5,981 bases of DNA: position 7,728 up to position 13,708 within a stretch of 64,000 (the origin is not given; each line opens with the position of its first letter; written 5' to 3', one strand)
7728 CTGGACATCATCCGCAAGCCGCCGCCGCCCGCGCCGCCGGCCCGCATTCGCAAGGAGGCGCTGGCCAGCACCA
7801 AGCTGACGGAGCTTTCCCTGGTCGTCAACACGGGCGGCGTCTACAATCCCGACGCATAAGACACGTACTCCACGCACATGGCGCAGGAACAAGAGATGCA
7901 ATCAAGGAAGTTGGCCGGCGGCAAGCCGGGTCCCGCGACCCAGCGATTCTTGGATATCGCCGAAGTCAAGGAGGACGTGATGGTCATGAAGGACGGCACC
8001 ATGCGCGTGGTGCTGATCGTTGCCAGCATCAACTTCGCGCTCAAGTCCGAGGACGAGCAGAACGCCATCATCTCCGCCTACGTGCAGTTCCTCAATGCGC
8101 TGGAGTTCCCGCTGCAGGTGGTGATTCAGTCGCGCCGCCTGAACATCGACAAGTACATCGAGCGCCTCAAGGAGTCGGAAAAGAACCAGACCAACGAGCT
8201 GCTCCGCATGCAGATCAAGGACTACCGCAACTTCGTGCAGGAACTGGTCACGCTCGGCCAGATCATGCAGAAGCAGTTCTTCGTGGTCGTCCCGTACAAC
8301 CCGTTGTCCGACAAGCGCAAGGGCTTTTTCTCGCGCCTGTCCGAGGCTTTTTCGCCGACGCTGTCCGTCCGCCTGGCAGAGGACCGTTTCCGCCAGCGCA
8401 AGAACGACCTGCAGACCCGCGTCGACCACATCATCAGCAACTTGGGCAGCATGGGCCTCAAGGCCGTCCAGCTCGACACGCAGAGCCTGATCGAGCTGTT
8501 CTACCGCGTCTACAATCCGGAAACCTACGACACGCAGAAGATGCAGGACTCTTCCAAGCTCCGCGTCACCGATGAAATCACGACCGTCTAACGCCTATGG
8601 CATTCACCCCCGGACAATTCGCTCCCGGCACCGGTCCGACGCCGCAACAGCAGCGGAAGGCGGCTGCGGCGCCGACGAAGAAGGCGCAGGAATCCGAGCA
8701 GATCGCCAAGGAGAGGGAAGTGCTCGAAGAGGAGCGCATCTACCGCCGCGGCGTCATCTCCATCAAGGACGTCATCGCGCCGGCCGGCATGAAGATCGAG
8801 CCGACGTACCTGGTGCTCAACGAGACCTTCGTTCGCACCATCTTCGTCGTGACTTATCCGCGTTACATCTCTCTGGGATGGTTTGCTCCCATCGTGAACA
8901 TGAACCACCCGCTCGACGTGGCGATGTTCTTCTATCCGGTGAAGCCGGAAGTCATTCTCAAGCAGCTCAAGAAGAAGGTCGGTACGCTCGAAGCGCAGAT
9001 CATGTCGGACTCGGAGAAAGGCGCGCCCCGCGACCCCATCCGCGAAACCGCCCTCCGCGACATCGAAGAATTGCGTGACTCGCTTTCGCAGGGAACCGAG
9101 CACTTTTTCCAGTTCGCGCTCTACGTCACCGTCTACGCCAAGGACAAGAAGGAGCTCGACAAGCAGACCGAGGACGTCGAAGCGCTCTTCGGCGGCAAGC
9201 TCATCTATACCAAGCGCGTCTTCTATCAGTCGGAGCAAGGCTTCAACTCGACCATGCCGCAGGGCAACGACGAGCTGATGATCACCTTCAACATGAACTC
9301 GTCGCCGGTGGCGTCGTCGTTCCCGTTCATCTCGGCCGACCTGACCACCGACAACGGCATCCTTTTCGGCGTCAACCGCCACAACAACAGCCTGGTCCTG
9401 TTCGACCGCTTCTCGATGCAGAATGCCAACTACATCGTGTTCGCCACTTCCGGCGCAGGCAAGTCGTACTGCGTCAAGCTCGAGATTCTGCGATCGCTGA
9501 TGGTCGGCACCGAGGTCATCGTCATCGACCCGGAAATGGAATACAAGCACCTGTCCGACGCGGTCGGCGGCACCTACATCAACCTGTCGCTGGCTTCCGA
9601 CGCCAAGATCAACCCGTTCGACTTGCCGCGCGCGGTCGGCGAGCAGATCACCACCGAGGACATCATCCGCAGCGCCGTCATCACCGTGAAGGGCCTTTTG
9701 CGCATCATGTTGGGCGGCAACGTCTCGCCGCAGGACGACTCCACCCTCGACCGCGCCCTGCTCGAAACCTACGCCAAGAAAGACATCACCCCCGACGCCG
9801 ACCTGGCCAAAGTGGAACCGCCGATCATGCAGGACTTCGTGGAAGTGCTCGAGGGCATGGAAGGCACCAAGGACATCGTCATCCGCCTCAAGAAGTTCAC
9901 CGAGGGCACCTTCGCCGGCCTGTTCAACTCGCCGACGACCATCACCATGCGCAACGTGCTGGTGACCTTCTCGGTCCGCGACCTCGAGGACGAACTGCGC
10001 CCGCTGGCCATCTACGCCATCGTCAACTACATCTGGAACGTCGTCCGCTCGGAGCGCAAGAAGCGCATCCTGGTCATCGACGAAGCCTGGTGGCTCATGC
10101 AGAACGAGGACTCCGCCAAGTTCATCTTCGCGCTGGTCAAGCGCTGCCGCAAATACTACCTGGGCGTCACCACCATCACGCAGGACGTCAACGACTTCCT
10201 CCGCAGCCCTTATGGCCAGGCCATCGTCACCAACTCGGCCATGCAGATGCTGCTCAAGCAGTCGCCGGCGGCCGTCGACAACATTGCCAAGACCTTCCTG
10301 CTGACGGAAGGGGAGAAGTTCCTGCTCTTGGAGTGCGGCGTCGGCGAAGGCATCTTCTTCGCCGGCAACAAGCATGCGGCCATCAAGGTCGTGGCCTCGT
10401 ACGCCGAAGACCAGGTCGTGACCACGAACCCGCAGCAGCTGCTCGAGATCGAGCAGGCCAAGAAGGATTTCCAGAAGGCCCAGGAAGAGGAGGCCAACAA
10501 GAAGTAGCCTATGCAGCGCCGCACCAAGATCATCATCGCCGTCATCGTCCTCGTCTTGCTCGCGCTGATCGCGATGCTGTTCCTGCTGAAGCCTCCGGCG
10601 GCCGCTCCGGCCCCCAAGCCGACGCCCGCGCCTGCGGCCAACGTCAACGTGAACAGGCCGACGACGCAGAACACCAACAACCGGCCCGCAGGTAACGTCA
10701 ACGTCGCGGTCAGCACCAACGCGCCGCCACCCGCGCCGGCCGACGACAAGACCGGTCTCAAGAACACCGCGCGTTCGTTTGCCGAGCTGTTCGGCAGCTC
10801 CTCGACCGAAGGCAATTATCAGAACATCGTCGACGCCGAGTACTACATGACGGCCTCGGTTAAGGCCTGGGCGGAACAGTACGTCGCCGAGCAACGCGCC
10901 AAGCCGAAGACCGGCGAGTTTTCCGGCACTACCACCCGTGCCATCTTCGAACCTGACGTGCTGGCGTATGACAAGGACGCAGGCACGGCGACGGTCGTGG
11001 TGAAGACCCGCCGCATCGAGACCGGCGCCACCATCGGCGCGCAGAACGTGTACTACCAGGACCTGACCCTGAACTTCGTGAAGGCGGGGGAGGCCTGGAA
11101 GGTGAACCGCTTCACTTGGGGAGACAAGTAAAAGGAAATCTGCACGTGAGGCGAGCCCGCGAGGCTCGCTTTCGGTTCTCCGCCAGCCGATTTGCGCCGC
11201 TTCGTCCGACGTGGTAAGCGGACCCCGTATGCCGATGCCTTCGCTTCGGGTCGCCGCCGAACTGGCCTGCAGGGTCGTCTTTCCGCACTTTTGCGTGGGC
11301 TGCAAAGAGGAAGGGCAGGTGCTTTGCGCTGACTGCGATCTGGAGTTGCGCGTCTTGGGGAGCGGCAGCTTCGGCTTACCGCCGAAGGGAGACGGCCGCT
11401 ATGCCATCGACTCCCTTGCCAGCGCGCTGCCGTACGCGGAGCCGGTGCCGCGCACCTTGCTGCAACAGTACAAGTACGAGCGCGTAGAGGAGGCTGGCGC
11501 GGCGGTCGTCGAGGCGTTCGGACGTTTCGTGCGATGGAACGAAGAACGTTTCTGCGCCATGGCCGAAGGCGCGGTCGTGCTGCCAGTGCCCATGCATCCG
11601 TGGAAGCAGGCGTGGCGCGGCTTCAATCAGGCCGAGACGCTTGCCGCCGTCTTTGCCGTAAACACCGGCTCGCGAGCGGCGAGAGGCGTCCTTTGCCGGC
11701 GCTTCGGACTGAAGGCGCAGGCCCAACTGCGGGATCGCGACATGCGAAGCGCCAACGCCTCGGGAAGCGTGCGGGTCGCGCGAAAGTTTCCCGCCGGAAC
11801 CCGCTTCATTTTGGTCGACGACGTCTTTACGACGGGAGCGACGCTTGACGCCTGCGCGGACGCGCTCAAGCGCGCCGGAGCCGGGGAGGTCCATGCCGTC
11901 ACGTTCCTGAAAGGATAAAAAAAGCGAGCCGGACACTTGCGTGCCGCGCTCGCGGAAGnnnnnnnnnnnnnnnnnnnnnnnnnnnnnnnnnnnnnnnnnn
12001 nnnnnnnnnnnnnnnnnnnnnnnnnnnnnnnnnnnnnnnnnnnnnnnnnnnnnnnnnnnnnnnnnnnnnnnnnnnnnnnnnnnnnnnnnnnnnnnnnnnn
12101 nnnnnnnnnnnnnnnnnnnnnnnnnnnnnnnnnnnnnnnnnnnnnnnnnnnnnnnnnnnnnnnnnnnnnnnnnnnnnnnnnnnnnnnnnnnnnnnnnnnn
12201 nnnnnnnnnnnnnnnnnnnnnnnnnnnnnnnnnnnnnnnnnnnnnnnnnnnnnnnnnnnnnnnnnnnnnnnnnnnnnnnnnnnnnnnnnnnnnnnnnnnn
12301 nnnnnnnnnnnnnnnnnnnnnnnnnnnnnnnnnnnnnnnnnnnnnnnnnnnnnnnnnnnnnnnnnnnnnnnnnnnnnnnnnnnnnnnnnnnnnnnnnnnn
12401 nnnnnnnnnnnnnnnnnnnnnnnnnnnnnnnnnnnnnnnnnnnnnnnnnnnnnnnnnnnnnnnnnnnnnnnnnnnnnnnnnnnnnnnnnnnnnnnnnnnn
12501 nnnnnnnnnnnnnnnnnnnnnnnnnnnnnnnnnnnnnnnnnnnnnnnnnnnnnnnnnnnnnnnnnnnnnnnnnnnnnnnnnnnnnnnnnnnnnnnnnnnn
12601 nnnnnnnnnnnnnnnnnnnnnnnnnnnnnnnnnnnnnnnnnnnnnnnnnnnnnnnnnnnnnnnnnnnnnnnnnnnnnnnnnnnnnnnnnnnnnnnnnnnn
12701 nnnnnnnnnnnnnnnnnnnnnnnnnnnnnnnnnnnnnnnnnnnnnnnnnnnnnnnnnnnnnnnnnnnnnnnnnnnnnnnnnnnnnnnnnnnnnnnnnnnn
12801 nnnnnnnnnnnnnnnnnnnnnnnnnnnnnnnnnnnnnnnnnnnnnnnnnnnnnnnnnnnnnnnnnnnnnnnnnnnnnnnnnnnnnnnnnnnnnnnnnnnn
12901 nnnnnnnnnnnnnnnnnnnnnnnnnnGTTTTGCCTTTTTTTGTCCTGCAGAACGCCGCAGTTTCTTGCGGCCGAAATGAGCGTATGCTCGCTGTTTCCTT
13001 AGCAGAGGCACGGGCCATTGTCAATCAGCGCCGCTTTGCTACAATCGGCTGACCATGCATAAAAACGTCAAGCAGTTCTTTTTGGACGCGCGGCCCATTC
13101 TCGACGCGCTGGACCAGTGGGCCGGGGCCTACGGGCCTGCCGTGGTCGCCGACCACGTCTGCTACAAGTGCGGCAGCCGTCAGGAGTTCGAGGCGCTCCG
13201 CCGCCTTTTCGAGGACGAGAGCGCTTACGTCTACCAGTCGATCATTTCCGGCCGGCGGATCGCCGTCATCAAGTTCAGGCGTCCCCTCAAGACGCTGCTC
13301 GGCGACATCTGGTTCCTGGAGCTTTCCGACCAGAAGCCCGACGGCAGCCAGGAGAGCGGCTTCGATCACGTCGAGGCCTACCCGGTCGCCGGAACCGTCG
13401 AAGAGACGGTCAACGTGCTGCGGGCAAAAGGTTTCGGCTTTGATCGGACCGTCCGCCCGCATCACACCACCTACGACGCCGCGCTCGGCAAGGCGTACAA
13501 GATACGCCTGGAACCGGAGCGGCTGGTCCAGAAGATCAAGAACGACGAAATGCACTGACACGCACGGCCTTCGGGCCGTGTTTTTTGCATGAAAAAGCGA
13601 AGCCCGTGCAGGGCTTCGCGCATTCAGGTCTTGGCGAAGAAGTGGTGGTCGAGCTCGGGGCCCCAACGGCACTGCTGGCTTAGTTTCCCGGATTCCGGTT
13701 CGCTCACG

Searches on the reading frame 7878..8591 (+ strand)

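Call 92: search_protein_families(library=pfam, proteins=[window:7878-8591:+], max_evalue=0.01)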
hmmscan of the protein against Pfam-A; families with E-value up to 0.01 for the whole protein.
window:7878-8591:+ (237 aa): 1 family
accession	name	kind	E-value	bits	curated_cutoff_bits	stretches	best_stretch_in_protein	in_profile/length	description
PF11130.14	TraC_F_IV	-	1.3e-06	28.2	28.1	1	31-217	13-175/375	TraC protein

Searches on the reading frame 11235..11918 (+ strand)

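Call 92: search_protein_families(library=pfam, proteins=[window:11235-11918:+], max_evalue=0.01)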
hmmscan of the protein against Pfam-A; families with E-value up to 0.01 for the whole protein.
window:11235-11918:+ (227 aa): 2 families
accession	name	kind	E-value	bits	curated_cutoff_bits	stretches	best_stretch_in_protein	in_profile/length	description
PF00156.33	Pribosyltran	-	2e-08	34.2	26.3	1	138-225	32-124/158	Phosphoribosyl transferase domain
PF18912.6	DZR_2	-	0.0026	18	27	1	13-40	3-33/56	Double zinc ribbon domain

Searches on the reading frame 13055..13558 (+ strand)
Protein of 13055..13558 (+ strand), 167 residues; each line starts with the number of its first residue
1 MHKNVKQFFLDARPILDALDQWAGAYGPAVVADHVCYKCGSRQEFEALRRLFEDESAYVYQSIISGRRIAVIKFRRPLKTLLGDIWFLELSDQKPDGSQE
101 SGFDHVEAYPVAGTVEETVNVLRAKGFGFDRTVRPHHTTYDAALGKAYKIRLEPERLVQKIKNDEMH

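Call 92: search_protein_families(library=pfam, proteins=[window:13055-13558:+], max_evalue=0.01)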
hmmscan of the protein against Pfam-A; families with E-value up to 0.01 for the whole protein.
window:13055-13558:+ (167 aa): 1 family
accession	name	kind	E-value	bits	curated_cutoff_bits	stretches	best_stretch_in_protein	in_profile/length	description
PF06185.18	YecM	-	3e-11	43.8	25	1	30-108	30-108/180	YecM protein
